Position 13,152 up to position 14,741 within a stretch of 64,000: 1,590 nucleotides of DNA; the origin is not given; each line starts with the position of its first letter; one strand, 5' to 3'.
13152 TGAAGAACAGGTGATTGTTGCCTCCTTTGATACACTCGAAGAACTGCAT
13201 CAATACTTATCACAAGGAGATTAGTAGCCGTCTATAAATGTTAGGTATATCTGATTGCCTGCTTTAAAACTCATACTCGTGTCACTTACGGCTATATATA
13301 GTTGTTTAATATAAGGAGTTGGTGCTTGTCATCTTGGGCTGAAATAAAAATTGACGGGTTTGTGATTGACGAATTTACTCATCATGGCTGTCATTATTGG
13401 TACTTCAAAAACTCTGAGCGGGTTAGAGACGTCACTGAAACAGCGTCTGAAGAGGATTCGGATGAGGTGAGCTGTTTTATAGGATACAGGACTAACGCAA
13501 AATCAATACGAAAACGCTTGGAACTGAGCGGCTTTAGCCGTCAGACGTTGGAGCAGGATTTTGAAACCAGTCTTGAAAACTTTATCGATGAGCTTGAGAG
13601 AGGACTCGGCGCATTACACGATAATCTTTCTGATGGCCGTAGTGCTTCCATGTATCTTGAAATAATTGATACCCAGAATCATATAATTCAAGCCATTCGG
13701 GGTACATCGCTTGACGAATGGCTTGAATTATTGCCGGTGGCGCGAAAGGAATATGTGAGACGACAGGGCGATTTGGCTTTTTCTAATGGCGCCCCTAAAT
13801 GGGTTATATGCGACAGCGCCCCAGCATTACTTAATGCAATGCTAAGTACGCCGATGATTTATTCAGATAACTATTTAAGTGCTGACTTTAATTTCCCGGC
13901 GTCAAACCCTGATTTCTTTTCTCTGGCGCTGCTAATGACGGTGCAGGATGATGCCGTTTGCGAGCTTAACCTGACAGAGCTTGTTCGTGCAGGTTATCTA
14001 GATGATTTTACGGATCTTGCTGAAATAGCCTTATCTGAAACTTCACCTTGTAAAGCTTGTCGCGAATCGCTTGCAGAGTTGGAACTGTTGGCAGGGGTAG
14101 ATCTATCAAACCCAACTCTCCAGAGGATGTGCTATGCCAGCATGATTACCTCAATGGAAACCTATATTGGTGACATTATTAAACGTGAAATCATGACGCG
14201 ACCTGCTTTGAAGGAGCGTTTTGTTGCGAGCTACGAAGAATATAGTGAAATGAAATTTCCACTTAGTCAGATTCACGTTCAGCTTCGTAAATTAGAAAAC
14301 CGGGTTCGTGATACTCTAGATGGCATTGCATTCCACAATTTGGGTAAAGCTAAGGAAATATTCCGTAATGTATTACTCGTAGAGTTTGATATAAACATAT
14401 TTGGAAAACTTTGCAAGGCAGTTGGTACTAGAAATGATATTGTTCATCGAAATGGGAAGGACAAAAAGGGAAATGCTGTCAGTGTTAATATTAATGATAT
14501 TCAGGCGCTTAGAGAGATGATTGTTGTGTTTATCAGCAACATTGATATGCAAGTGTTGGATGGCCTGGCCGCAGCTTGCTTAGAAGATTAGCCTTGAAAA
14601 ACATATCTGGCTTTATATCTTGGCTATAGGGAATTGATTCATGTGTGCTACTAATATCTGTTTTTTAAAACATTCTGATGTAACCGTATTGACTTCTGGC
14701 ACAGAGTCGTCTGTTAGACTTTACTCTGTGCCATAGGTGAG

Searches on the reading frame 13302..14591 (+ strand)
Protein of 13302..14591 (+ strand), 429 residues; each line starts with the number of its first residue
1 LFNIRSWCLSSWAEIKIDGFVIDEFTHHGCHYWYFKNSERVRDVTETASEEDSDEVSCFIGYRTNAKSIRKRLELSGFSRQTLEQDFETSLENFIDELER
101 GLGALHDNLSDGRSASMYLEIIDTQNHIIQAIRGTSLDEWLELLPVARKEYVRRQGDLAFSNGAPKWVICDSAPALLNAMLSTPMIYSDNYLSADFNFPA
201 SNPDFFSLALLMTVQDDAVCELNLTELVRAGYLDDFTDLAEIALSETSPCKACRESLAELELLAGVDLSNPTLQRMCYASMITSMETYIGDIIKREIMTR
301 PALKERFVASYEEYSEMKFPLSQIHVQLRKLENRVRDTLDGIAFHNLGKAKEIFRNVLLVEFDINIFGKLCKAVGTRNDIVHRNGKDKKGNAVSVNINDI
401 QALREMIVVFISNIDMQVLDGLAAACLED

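Call 42: search_protein_families(library=pfam, proteins=[window:13302-14591:+], max_evalue=0.001)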
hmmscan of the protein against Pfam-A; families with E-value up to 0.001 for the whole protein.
window:13302-14591:+ (429 aa): 2 families
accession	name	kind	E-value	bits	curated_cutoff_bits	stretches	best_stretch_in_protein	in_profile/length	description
PF18871.6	HEPN_Toprim_N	-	3.2e-18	66.9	25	1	10-243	2-220/223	HEPN/Toprim N-terminal domain 1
PF18735.6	HEPN_RiboL-PSP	-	1.3e-08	35.4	28.4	1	269-417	26-188/191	RiboL-PSP-HEPN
